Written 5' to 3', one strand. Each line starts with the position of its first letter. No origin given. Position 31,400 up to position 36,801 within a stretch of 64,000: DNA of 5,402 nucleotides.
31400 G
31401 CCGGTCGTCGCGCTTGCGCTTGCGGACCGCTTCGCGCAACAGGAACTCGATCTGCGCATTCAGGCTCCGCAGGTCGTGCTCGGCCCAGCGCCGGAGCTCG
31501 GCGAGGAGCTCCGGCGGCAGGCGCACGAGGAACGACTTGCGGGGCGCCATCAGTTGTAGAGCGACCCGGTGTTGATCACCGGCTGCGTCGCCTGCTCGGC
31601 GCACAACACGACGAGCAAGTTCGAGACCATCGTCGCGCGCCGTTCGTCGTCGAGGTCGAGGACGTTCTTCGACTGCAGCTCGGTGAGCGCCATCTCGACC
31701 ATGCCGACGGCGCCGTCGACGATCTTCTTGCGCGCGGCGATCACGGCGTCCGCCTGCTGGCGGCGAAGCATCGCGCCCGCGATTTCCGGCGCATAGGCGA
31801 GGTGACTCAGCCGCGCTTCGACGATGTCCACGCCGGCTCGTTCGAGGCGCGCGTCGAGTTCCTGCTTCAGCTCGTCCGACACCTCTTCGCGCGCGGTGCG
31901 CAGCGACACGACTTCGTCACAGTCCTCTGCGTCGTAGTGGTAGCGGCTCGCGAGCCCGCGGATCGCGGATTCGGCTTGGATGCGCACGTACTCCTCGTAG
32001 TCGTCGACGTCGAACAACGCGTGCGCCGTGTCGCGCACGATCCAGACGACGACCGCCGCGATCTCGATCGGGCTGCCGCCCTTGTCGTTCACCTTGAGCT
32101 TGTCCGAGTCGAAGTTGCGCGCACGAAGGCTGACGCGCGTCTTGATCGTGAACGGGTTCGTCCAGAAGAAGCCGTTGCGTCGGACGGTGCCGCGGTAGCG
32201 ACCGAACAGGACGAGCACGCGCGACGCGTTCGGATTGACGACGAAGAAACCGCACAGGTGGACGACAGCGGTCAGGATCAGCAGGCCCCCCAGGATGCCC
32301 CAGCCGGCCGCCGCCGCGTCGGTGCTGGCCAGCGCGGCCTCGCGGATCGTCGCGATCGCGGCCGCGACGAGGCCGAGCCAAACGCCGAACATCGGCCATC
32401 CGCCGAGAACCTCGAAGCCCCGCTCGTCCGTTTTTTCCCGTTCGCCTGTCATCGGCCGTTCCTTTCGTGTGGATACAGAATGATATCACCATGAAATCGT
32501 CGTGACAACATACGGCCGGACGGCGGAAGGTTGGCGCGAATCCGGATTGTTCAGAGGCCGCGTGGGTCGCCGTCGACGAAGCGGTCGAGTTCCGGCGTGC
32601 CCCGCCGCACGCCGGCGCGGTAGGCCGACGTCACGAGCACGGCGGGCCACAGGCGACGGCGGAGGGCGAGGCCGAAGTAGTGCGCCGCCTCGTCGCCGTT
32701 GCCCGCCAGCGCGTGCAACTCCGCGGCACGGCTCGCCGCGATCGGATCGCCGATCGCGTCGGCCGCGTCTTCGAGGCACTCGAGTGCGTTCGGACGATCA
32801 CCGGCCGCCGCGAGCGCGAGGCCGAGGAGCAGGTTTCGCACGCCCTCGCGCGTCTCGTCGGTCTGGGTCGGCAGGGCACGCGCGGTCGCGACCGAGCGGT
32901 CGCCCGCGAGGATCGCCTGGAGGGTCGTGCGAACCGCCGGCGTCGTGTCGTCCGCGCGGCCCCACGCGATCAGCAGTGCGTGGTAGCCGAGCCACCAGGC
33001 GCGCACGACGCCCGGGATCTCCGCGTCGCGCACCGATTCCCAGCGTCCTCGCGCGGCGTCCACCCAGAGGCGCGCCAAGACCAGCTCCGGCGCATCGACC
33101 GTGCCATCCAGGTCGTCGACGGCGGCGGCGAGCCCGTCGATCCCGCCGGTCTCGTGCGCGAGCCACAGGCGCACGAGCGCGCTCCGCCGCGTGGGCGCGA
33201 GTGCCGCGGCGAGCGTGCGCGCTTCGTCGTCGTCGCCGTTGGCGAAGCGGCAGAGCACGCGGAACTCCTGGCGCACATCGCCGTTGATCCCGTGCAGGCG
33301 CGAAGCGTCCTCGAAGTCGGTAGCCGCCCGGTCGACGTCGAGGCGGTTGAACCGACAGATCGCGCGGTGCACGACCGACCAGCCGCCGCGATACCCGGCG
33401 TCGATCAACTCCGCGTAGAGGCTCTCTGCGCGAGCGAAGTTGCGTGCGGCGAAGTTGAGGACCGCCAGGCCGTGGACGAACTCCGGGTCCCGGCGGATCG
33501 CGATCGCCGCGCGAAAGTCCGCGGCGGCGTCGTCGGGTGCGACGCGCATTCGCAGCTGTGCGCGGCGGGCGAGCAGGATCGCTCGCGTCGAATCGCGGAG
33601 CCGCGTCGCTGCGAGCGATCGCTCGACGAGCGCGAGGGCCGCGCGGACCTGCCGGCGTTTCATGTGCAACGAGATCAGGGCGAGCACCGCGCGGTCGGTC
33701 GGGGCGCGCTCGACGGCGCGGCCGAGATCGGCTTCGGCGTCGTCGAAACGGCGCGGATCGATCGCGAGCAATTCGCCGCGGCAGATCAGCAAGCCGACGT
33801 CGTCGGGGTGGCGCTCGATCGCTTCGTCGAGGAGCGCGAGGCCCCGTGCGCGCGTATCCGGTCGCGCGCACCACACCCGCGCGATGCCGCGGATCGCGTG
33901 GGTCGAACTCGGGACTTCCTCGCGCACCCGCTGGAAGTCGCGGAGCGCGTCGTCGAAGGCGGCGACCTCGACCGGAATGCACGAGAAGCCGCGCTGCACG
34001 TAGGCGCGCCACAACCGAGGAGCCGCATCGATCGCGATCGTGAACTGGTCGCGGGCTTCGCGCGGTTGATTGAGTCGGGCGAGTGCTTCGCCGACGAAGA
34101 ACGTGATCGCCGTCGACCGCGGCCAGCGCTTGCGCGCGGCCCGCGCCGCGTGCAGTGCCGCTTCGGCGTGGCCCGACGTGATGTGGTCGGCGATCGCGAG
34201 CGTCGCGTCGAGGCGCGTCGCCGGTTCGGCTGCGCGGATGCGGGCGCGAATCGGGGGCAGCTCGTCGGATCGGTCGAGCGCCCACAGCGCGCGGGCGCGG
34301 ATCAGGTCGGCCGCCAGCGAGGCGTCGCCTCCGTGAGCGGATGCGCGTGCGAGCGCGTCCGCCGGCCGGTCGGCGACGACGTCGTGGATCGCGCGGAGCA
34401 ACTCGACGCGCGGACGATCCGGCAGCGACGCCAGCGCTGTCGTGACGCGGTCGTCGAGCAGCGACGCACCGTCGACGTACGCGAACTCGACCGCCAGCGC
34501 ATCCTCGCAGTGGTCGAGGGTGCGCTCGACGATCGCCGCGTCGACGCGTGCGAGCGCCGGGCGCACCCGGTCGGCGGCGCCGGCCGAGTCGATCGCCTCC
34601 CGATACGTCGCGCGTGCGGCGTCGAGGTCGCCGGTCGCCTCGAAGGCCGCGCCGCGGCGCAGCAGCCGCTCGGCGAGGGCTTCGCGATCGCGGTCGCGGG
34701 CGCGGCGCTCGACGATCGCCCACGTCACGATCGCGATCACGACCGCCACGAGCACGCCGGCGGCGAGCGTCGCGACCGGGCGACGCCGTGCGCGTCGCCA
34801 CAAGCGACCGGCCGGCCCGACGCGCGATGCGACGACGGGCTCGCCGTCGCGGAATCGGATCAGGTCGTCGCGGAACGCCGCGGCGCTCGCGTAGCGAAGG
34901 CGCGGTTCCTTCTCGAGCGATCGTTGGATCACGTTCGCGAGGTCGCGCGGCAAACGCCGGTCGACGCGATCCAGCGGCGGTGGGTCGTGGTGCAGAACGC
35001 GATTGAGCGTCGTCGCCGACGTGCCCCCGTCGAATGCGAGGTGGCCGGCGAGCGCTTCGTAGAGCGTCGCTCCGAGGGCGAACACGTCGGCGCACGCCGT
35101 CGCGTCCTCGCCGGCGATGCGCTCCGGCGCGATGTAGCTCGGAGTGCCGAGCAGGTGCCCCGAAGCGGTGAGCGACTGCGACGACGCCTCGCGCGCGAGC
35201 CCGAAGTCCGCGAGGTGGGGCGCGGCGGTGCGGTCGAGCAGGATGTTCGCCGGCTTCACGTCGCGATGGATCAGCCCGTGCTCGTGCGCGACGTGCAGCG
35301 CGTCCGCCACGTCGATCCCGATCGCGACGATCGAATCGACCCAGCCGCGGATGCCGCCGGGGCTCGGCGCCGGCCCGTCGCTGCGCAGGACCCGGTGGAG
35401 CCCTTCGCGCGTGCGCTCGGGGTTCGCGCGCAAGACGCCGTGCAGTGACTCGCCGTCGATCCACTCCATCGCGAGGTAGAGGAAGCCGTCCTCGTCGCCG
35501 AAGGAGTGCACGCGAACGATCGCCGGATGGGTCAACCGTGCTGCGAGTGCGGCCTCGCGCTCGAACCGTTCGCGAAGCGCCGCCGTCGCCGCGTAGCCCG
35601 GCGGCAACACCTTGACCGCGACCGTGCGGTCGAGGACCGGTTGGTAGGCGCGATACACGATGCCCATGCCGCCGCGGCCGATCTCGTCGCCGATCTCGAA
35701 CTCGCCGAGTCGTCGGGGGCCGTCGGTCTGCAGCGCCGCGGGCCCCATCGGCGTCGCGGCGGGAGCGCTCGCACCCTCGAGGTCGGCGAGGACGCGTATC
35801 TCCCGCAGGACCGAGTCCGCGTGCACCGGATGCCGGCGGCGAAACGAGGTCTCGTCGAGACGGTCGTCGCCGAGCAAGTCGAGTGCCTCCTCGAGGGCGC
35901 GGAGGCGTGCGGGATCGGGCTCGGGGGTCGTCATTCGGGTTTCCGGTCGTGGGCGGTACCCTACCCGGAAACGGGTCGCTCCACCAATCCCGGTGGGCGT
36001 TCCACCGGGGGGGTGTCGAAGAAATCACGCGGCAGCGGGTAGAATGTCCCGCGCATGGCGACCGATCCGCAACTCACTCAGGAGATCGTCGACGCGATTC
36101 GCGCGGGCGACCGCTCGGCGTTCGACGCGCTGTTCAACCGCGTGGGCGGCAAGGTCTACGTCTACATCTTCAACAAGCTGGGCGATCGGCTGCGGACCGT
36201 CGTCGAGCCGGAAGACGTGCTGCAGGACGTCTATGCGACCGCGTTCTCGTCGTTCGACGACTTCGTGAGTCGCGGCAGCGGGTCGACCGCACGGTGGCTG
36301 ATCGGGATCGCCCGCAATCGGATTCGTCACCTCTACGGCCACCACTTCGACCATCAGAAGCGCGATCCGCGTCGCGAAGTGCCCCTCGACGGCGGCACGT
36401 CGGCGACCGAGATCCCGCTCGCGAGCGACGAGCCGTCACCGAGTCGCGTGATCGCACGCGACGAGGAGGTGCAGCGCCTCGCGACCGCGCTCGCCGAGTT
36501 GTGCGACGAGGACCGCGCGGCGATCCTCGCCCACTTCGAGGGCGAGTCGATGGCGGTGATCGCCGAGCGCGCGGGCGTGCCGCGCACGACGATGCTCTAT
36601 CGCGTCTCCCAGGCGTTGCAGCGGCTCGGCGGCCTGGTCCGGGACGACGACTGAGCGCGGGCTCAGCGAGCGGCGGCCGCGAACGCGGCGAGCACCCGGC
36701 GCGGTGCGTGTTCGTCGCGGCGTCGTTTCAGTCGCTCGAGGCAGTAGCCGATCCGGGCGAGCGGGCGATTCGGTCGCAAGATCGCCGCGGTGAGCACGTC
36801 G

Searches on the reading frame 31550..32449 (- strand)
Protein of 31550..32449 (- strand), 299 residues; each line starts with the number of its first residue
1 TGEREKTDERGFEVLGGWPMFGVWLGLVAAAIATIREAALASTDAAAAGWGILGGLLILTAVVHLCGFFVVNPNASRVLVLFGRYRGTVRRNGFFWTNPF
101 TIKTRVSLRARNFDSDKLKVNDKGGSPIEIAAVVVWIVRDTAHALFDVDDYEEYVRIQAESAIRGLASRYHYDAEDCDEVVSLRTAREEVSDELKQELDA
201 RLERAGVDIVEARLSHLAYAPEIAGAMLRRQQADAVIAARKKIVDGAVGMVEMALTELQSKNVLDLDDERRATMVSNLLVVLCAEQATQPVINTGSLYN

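Call 45: search_protein_families(library=pfam, proteins=[window:31550-32449:-], max_evalue=0.001)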
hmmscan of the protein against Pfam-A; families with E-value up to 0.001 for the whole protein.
window:31550-32449:- (299 aa): 1 family
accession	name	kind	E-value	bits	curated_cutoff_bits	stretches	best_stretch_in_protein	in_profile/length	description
PF01145.31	Band_7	-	3.4e-26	92.8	23.6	1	70-241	2-169/176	SPFH domain / Band 7 family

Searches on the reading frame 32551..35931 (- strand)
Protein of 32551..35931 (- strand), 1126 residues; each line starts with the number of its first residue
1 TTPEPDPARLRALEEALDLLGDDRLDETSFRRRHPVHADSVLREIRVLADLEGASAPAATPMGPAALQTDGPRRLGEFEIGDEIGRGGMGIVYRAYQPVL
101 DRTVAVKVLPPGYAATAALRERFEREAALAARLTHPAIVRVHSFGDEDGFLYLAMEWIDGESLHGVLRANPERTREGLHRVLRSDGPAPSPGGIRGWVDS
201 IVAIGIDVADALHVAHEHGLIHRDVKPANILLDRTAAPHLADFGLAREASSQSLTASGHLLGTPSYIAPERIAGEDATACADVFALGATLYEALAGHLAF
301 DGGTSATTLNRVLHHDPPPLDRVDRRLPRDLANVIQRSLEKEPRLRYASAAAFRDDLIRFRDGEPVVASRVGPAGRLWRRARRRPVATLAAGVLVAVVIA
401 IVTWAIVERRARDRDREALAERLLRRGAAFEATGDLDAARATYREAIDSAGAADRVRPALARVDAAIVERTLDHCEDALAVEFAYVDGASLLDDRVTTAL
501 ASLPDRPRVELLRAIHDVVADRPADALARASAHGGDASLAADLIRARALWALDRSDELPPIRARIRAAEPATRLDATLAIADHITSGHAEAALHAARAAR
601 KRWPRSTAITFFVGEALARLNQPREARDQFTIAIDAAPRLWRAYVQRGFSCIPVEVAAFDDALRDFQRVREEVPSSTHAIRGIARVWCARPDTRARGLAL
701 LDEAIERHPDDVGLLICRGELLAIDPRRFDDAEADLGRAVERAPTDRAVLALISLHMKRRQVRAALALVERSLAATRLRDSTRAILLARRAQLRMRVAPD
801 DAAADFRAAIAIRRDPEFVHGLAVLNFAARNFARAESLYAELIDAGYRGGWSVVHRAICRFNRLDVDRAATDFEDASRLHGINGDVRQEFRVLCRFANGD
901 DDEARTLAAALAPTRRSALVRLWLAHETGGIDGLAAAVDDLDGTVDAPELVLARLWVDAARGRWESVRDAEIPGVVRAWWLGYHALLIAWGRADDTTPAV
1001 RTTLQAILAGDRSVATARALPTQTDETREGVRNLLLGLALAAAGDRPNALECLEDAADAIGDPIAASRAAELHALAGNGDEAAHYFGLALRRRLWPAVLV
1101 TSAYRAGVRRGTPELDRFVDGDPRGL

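Call 18: search_protein_families(library=pfam, proteins=[window:32551-35931:-], max_evalue=0.001)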
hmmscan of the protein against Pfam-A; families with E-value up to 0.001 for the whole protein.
window:32551-35931:- (1126 aa): 8 families
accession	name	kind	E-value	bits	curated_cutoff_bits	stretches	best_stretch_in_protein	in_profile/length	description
PF00069.31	Pkinase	-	2.1e-41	142.5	31.7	1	78-354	1-259/263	Protein kinase domain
PF07714.23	PK_Tyr_Ser-Thr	-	4.7e-28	98.6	23.1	1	79-346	2-248/258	Protein tyrosine and serine/threonine kinase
PF14559.12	TPR_19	-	8.2e-07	29.7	25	0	726-777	4-56/68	Tetratricopeptide repeat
PF07719.23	TPR_2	-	6.2e-06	26.4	27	0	420-448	1-29/34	Tetratricopeptide repeat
PF13174.12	TPR_6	-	1.5e-05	25.8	26.3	0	423-448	3-28/33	Tetratricopeptide repeat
PF13432.12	TPR_16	-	4.3e-05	24.3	32.7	1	584-638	8-62/65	Tetratricopeptide repeat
PF00515.34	TPR_1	-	0.00016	21.8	27.8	0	421-447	2-28/34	Tetratricopeptide repeat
PF13181.12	TPR_8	-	0.00059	20.2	25.7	0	422-449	3-30/34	Tetratricopeptide repeat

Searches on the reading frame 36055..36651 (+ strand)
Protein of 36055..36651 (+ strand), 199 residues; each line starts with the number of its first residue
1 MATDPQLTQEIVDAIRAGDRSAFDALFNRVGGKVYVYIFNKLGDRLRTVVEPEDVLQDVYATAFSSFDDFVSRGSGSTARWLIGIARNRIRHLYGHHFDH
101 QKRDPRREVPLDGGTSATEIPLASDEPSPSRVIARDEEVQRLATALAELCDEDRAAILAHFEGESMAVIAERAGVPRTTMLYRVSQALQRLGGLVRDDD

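Call 45: search_protein_families(library=pfam, proteins=[window:36055-36651:+], max_evalue=0.001)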
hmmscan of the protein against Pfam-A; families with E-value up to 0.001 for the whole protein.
window:36055-36651:+ (199 aa): 3 families
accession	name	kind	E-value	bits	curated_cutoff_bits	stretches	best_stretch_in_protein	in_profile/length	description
PF08281.18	Sigma70_r4_2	-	2.9e-06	27.3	25.7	1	140-191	2-54/54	Sigma-70, region 4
PF12840.13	HTH_20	-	2.7e-05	24.5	27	1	151-196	3-49/51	Helix-turn-helix domain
PF04542.20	Sigma70_r2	-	0.0001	22.5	24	1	27-92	2-63/71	Sigma-70 region 2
